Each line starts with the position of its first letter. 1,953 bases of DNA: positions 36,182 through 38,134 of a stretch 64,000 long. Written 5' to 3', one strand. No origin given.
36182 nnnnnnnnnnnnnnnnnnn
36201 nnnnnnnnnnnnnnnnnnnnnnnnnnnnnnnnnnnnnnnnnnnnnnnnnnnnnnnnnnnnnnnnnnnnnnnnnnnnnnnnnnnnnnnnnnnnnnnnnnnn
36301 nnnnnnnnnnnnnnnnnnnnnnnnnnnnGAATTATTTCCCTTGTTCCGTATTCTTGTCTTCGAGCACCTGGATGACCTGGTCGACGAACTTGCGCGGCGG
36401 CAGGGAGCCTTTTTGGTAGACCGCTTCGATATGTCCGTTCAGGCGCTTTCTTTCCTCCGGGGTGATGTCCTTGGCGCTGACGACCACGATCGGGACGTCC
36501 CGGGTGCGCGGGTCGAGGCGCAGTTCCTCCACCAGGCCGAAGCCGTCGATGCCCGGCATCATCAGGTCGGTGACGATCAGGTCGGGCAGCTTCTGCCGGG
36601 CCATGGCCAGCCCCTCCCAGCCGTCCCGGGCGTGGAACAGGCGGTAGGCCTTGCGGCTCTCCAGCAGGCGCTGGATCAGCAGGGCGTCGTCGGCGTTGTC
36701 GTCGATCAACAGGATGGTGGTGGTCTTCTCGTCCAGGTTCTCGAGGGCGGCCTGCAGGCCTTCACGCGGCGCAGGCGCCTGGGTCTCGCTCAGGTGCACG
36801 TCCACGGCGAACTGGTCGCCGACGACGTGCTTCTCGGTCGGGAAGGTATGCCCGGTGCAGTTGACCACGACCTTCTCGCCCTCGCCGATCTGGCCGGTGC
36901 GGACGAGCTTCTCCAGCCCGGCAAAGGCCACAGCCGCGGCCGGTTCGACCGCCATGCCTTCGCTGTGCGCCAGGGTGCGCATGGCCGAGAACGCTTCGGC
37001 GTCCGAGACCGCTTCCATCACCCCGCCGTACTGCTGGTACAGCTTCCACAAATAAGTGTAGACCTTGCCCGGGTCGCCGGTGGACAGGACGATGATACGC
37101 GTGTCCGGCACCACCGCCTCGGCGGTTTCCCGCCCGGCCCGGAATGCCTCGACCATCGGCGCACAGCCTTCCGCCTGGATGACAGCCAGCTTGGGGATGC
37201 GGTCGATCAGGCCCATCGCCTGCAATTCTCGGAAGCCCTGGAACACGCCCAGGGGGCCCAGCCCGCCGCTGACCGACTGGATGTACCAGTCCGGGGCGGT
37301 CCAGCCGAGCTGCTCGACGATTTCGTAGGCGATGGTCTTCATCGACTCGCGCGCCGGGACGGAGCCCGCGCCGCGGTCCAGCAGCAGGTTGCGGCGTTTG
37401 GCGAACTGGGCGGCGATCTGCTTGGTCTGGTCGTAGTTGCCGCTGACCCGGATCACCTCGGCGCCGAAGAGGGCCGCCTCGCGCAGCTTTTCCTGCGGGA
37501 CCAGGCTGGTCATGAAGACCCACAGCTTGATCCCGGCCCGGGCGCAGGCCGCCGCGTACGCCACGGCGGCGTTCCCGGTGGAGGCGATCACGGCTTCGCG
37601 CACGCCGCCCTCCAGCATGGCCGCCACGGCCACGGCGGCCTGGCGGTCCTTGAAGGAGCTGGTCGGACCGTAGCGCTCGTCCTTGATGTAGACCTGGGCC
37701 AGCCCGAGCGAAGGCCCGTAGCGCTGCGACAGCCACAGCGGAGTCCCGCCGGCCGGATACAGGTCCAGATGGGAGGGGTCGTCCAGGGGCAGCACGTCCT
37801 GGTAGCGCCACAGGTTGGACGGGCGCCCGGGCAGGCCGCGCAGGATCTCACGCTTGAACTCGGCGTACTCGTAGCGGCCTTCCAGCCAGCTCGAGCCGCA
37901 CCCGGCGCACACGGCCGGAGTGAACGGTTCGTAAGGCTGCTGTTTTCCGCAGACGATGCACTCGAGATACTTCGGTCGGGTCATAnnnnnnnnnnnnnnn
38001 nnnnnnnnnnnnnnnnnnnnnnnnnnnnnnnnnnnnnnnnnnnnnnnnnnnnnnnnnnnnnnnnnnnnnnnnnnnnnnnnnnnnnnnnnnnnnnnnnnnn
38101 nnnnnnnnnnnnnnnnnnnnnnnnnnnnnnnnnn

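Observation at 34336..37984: Threonine-synthase-like PLP enzyme fused to a receiver domain, co-operonic with a second ThrC, a CheY-like protein and a kinase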

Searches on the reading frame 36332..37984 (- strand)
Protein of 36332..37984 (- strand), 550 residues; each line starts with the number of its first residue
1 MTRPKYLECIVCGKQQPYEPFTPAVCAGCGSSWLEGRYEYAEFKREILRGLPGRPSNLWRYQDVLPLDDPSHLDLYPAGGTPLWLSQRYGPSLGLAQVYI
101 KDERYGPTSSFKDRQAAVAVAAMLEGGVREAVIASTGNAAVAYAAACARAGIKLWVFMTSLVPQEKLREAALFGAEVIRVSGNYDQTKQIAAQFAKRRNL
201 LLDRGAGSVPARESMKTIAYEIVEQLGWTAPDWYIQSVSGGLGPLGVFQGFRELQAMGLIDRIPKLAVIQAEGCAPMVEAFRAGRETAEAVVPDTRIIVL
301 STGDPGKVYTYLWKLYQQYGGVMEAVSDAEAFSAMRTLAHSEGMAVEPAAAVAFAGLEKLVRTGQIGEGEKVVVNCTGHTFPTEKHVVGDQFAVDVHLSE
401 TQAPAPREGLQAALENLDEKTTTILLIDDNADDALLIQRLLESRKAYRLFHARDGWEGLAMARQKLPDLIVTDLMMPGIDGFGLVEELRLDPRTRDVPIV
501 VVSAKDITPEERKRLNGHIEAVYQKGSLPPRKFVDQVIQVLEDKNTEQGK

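Call 3: search_protein_families(library=pfam, proteins=[window:36332-37984:-], max_evalue=0.01)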
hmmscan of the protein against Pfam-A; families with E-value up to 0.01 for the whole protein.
window:36332-37984:- (550 aa): 2 families
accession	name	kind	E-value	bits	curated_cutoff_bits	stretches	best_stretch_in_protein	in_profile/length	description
PF00291.31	PALP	-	2e-71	241.2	35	1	78-378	5-295/295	Pyridoxal-phosphate dependent enzyme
PF00072.30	Response_reg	-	1.4e-15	57.9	30.2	1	424-515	1-89/111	Response regulator receiver domain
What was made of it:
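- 36851..37753 (-): PALP domain, residues 78-378. Schiff-base Lys K112 (codon 37649-37651), S135-T136-G137-N138, PLP-phosphate loop S239-G-G-L-G243, and T377, the residue expected to face the PLP ring nitrogen N1. Pfam PALP E 2e-71 (call 3).
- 36335..36724 (-): Receiver domain, residues 421-550: acidic pocket D428/D429, phospho-acceptor D473 (codon 36566-36568), S503, K525. Pfam Response_reg 57.9 bits (call 3).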

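Call 4: search_protein_families(library=ncbifam, proteins=[window:36332-37984:-], max_evalue=0.01)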
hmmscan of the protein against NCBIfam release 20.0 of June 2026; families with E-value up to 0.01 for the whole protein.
window:36332-37984:- (550 aa): 120 families (the best 25 are shown)
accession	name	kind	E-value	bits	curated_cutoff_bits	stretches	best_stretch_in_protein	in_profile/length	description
NF006050.0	PRK08197.1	equivalog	8.8e-74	248.7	303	1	5-381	7-382/406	threonine synthase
NF004170.0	PRK05638.1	equivalog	5.3e-52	176.9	421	1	7-384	2-359/442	threonine synthase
TIGR00260.1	thrC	equivalog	4e-49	167.6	167.1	1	59-381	2-336/340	threonine synthase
NF006205.0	PRK08329.1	equivalog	2.7e-41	141.7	358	1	8-381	3-344/347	threonine synthase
NF005035.0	PRK06450.1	equivalog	7.2e-38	130.3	301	1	74-360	43-321/338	threonine synthase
TIGR03844.1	cysteate_syn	equivalog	7.2e-37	127.1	324.9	1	7-381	3-380/398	cysteate synthase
NF004996.0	PRK06381.1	equivalog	6.8e-35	120.6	266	1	77-379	12-317/319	threonine synthase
NF006390.0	PRK08639.1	equivalog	1e-21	77.4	421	1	81-379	26-313/418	threonine ammonia-lyase IlvA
NF006094.0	PRK08246.1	subfamily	4.6e-21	75.5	331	1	81-376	24-300/310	serine/threonine dehydratase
NF005680.0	PRK07476.1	equivalog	1.9e-20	73.1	413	1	81-385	24-315/326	hydroxyectoine utilization dehydratase EutB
TIGR01127.1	ilvA_1Cterm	equivalog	2.2e-20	73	378.75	1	81-376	1-281/380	threonine ammonia-lyase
TIGR02079.1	THD1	equivalog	2.1e-19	69.6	440.55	1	82-374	18-300/410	threonine ammonia-lyase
TIGR01124.1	ilvA_2Cterm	equivalog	8.7e-18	64.2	411.3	1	81-377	18-303/499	threonine ammonia-lyase, biosynthetic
NF005292.0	PRK06815.1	equivalog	4.8e-17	62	371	1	81-380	22-307/320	threonine/serine dehydratase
TIGR02991.1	ectoine_eutB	equivalog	1.7e-16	60.1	413.35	1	81-381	20-306/317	hydroxyectoine utilization dehydratase EutB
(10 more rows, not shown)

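Call 5: find_homologous_proteins(query=window:36332-37984:-, max_evalue=1e-10)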
Query window:36332-37984:- (550 aa): 6488 proteins with E <= 1e-10 among 8000 candidates; the best 120 are listed.
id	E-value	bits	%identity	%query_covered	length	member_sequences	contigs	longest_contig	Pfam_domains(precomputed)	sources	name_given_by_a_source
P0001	0.0e+0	1244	100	100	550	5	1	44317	PF00291.32,PF00072.31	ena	-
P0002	0.0e+0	1093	86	100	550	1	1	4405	PF00291.32,PF00072.31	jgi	jgi:threonine synthase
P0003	0.0e+0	1093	86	100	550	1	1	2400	PF00291.32,PF00072.31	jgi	jgi:threonine synthase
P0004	0.0e+0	1077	85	100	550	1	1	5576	PF00291.32,PF00072.31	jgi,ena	-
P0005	0.0e+0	1075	85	99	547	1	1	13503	PF00291.32,PF00072.31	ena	-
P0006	0.0e+0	1075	85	100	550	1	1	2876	PF00291.32,PF00072.31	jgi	jgi:threonine synthase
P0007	0.0e+0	1075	85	99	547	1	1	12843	PF00291.32,PF00072.31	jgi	jgi:threonine synthase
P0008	0.0e+0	1073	85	99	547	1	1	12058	PF00291.32,PF00072.31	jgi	jgi:threonine synthase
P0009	0.0e+0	1072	84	100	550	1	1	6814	PF00291.32,PF00072.31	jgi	jgi:threonine synthase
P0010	0.0e+0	1072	85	100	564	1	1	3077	PF00291.32,PF00072.31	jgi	jgi:threonine synthase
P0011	0.0e+0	1071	85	99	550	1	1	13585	PF00291.32,PF00072.31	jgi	jgi:threonine synthase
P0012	0.0e+0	1069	84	99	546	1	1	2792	PF00291.32,PF00072.31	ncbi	-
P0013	0.0e+0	1068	84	100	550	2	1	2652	PF00291.32,PF00072.31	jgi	jgi:threonine synthase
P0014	0.0e+0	1068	84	99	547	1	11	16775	PF00291.32,PF00072.31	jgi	jgi:threonine synthase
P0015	0.0e+0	1068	84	100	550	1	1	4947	PF00291.32,PF00072.31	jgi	jgi:threonine synthase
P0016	0.0e+0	1068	84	99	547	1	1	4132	PF00291.32,PF00072.31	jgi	jgi:threonine synthase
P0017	0.0e+0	1068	85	99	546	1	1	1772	PF00291.32,PF00072.31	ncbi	-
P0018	0.0e+0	1067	84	99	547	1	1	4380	PF00291.32,PF00072.31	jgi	jgi:threonine synthase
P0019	0.0e+0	1064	83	100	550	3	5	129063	PF00291.32,PF00072.31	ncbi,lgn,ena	-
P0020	0.0e+0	1063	86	99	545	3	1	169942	PF00291.32,PF00072.31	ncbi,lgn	ncbi:MAG: pyridoxal-phosphate dependent enzyme [Anaerolineales bacterium]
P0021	0.0e+0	1062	84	99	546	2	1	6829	PF00291.32,PF00072.31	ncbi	-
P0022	0.0e+0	1062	83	100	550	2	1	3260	PF00291.32,PF00072.31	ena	-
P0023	0.0e+0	1060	85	99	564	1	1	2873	PF00291.32,PF00072.31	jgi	jgi:threonine synthase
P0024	0.0e+0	1059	83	100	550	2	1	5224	PF00291.32,PF00072.31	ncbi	ncbi:MAG: threonine synthase [Anaerolineales bacterium]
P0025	0.0e+0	1059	82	100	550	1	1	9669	PF00291.32,PF00072.31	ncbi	-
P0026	0.0e+0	1058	83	99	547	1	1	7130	PF00291.32,PF00072.31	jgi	jgi:threonine synthase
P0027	0.0e+0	1057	84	99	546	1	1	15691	PF00291.32,PF00072.31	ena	-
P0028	0.0e+0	1057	83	100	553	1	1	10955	PF00291.32,PF00072.31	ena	-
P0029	0.0e+0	1057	83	100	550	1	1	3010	PF00291.32,PF00072.31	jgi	jgi:threonine synthase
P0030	0.0e+0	1057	83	99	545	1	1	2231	PF00291.32,PF00072.31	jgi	jgi:threonine synthase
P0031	0.0e+0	1057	83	100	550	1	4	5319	PF00291.32,PF00072.31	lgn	-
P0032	0.0e+0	1056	84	99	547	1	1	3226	PF00291.32,PF00072.31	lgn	-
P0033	0.0e+0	1055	83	100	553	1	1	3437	PF00291.32,PF00072.31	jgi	-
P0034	0.0e+0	1055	83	100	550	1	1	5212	PF00291.32,PF00072.31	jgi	jgi:threonine synthase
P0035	0.0e+0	1055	83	99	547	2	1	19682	PF00291.32,PF00072.31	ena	-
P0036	0.0e+0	1055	83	100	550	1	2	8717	PF00291.32,PF00072.31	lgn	-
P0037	0.0e+0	1054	83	100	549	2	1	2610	PF00291.32,PF00072.31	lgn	-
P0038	0.0e+0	1054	83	99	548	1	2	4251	PF00291.32,PF00072.31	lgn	-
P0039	0.0e+0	1053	84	99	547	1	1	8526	PF00291.32,PF00072.31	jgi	jgi:threonine synthase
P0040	0.0e+0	1053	83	100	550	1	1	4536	PF00291.32,PF00072.31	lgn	-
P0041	0.0e+0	1053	83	99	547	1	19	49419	PF00291.32,PF00072.31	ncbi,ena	-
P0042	0.0e+0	1052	82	99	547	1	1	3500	PF00291.32,PF00072.31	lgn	-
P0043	0.0e+0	1052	83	100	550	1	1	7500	PF00291.32,PF00072.31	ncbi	ncbi:MAG: pyridoxal-phosphate dependent enzyme [Chloroflexota bacterium]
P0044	0.0e+0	1052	83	99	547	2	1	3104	PF00291.32,PF00072.31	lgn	-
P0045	0.0e+0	1052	82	99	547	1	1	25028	PF00291.32,PF00072.31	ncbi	-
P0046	0.0e+0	1051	82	99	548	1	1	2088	PF00291.32,PF00072.31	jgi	jgi:threonine synthase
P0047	0.0e+0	1051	83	99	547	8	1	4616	PF00291.32,PF00072.31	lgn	-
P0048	0.0e+0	1051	83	99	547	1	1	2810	PF00291.32,PF00072.31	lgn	-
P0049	0.0e+0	1051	84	99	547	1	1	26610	PF00291.32,PF00072.31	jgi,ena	-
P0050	0.0e+0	1051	83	99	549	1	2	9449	PF00291.32,PF00072.31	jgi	jgi:threonine synthase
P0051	0.0e+0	1050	83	100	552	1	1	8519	PF00291.32,PF00072.31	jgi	-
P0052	0.0e+0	1050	82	100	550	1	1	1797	PF00291.32,PF00072.31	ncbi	-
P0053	0.0e+0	1050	84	99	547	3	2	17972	PF00291.32,PF00072.31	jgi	-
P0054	0.0e+0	1050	82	100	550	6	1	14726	PF00291.32,PF00072.31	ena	-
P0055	0.0e+0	1050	83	99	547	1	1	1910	PF00291.32,PF00072.31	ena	-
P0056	0.0e+0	1050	82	99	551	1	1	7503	PF00291.32,PF00072.31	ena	-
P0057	0.0e+0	1050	82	100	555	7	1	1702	PF00291.32,PF00072.31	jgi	jgi:threonine synthase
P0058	0.0e+0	1050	84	100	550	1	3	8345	PF00291.32,PF00072.31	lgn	-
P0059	0.0e+0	1050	83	99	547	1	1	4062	PF00291.32,PF00072.31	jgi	jgi:threonine synthase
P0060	0.0e+0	1050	83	99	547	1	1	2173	PF00291.32,PF00072.31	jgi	jgi:threonine synthase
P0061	0.0e+0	1050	85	98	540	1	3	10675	PF00291.32,PF00072.31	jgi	jgi:threonine synthase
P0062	0.0e+0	1050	83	100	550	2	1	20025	PF00291.32,PF00072.31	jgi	jgi:threonine synthase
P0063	0.0e+0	1049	84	99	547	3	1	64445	PF00291.32,PF00072.31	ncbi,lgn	-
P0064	0.0e+0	1049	83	99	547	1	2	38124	PF00291.32,PF00072.31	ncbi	-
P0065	0.0e+0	1049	82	99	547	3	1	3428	PF00291.32,PF00072.31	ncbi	-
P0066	0.0e+0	1049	82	100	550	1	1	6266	PF00291.32,PF00072.31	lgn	-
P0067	0.0e+0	1049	83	99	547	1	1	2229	PF00291.32,PF00072.31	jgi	jgi:threonine synthase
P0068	0.0e+0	1049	82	100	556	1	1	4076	PF00291.32,PF00072.31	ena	-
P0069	0.0e+0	1048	83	99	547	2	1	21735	PF00291.32,PF00072.31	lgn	-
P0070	0.0e+0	1048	82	100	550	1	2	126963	PF00291.32,PF00072.31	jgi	jgi:threonine synthase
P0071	0.0e+0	1048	82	99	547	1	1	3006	PF00291.32,PF00072.31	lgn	-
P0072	0.0e+0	1048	84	99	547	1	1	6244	PF00291.32,PF00072.31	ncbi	-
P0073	0.0e+0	1048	82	99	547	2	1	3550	PF00291.32,PF00072.31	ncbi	-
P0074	0.0e+0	1048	82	100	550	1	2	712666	PF00291.32,PF00072.31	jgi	jgi:threonine synthase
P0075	0.0e+0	1048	82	99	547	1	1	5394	PF00291.32,PF00072.31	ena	-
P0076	0.0e+0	1048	82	100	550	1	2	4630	PF00291.32,PF00072.31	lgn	-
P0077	0.0e+0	1048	83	99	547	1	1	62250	PF00291.32,PF00072.31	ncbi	-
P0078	0.0e+0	1048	83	99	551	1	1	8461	PF00291.32,PF00072.31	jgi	-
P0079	0.0e+0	1048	83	99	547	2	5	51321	PF00291.32,PF00072.31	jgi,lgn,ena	jgi:threonine synthase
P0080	0.0e+0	1048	81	100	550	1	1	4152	PF00291.32,PF00072.31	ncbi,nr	ncbi:MAG TPA: pyridoxal-phosphate dependent enzyme [Anaerolineales bacterium]|nr:pyridoxal-phosphate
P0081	0.0e+0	1048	83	99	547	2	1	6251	PF00291.32,PF00072.31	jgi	-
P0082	0.0e+0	1047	83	99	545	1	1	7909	PF00291.32,PF00072.31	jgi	jgi:threonine synthase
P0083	0.0e+0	1046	82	100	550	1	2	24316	PF00291.32,PF00072.31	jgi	jgi:threonine synthase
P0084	0.0e+0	1046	83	99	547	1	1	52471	PF00291.32,PF00072.31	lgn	-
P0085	0.0e+0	1046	81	99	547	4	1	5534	PF00291.32,PF00072.31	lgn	-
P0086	0.0e+0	1046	82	99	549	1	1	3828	PF00291.32,PF00072.31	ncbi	-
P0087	0.0e+0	1046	83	99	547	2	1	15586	PF00291.32,PF00072.31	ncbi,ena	-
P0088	0.0e+0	1046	82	100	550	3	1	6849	PF00291.32,PF00072.31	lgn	-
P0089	0.0e+0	1046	81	100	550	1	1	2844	PF00291.32,PF00072.31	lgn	-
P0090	0.0e+0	1046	82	100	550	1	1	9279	PF00291.32,PF00072.31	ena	-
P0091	0.0e+0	1046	82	100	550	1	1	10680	PF00291.32,PF00072.31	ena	-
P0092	0.0e+0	1045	82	99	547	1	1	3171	PF00291.32,PF00072.31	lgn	-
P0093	0.0e+0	1045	82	100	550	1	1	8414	PF00291.32,PF00072.31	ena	-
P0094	0.0e+0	1045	82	100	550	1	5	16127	PF00291.32,PF00072.31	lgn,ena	-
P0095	0.0e+0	1045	82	99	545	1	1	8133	PF00291.32,PF00072.31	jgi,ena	-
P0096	0.0e+0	1045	83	100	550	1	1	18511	PF00291.32,PF00072.31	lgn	-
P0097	0.0e+0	1044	82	99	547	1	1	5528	PF00291.32,PF00072.31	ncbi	-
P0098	0.0e+0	1044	83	99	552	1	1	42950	PF00291.32,PF00072.31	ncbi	-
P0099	0.0e+0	1044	82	99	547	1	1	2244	PF00291.32,PF00072.31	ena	-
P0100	0.0e+0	1044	81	100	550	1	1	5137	PF00291.32,PF00072.31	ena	-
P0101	0.0e+0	1044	82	99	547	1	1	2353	PF00291.32,PF00072.31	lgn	-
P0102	0.0e+0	1044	82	100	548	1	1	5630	PF00291.32,PF00072.31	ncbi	-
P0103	0.0e+0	1044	83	99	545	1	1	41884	PF00291.32,PF00072.31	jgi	jgi:threonine synthase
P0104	0.0e+0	1044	82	99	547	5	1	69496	PF00291.32,PF00072.31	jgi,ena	-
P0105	0.0e+0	1044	83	99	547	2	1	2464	PF00291.32,PF00072.31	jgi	jgi:threonine synthase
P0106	0.0e+0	1043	82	100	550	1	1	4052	PF00291.32,PF00072.31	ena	-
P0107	0.0e+0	1043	82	99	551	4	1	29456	PF00291.32,PF00072.31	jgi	jgi:threonine synthase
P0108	0.0e+0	1043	82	100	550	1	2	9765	PF00291.32,PF00072.31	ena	-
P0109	0.0e+0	1043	81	100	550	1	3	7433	PF00291.32,PF00072.31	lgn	-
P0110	0.0e+0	1043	82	99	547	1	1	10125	PF00291.32,PF00072.31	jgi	-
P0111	0.0e+0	1043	82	100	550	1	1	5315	PF00291.32,PF00072.31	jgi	jgi:threonine synthase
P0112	0.0e+0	1043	82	99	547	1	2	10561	PF00291.32,PF00072.31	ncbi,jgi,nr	ncbi:MAG: pyridoxal-phosphate dependent enzyme [Chloroflexi bacterium]|nr:MAG: pyridoxal-phosphate d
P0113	0.0e+0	1043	81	99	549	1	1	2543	PF00291.32,PF00072.31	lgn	-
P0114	0.0e+0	1043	82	99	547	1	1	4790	PF00291.32,PF00072.31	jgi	jgi:threonine synthase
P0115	0.0e+0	1043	82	99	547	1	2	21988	PF00291.32,PF00072.31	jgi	jgi:threonine synthase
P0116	0.0e+0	1042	82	99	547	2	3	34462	PF00291.32,PF00072.31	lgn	-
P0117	0.0e+0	1042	82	99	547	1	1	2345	PF00291.32,PF00072.31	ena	-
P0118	0.0e+0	1042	83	100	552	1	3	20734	PF00291.32,PF00072.31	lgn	-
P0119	0.0e+0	1042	83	99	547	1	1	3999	PF00291.32,PF00072.31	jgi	jgi:threonine synthase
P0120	0.0e+0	1042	81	99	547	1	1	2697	PF00291.32,PF00072.31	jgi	jgi:threonine synthase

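Call 7: find_related_loci(query=window:36332-37984:-, collection=genome_contigs, flank=8000)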
Query window:36332-37984:- (550 aa) in genome_contigs; peptide patterns used: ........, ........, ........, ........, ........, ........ (x = any residue, [..] = any of these).
600 stretches matched a pattern (row limit reached: there are more); 523 encode a relative of the query (tblastn E <= 1e-3); the best 80 are kept; 80 distinct loci.
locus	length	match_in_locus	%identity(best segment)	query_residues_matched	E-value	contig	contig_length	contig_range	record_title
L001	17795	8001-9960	82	1-544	0e+0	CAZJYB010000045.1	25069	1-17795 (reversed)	MAG TPA_asm: uncultured Anaerolineaceae bacterium isolate SRP136066_co1_84 genome assembly, contig: NODE_1720_length_250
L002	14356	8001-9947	81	1-550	0e+0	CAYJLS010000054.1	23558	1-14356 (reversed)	MAG TPA_asm: uncultured Anaerolineaceae bacterium isolate ERP124720_co1_70 genome assembly, contig: NODE_2824_length_235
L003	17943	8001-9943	81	1-545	0e+0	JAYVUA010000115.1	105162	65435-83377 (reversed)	MAG: Anaerolineales bacterium isolate GL74_UP_metabat_203 GL74_UP_metabat_203_114, whole genome shotgun sequence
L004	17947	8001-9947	82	1-545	0e+0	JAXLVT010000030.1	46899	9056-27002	MAG: Anaerolineales bacterium isolate STL-CHL4 C4.48.fa-30, whole genome shotgun sequence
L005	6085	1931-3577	81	1-549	0e+0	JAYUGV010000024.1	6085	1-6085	MAG: Anaerolineales bacterium isolate GFS_8262 GFS_8262_23, whole genome shotgun sequence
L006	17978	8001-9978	81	1-550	0e+0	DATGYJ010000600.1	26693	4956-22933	MAG TPA_asm: Anaerolineales bacterium isolate SMAG_U10632 k141_354113, whole genome shotgun sequence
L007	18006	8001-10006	82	1-541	0e+0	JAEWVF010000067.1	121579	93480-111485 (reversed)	MAG: Chloroflexota bacterium isolate OH_SDB_50 k127_1108349, whole genome shotgun sequence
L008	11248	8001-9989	81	1-545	0e+0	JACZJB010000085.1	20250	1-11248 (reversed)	MAG: Anaerolineales bacterium isolate MAG8 chloroflexi_2_contig_395904, whole genome shotgun sequence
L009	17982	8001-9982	82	1-543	0e+0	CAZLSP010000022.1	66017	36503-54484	MAG TPA_asm: uncultured Anaerolinea sp. isolate binchicken_co197_447 genome assembly, contig: NODE_397_length_66017_cov_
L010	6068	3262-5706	80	1-549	0e+0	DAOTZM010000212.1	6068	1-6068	MAG TPA_asm: Anaerolineales bacterium isolate H51_515 k117_162508, whole genome shotgun sequence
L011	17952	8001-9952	79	1-545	0e+0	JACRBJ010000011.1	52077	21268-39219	MAG: Chloroflexi bacterium isolate NC_groundwater_1617_Pr3_B-0.1um_54_22 SR-2_scaffold_141_875885, whole genome shotgun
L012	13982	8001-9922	79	1-550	0e+0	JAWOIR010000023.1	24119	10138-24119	MAG: Anaerolineales bacterium isolate CWP5-2.bin.57 k191_3264873, whole genome shotgun sequence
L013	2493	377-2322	80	1-545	0e+0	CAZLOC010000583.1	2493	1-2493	MAG TPA_asm: uncultured Anaerolineaceae bacterium isolate binchicken_co234_131 genome assembly, contig: NODE_73772_lengt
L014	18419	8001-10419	79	1-549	0e+0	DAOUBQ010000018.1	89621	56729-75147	MAG TPA_asm: Anaerolineales bacterium isolate H71_739 k91_17977, whole genome shotgun sequence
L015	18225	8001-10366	78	1-545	0e+0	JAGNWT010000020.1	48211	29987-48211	MAG: Anaerolineales bacterium isolate Go_SlAct_bin_337 Go_SlAct_2173_length_48211_cov_127.376737, whole genome shotgun s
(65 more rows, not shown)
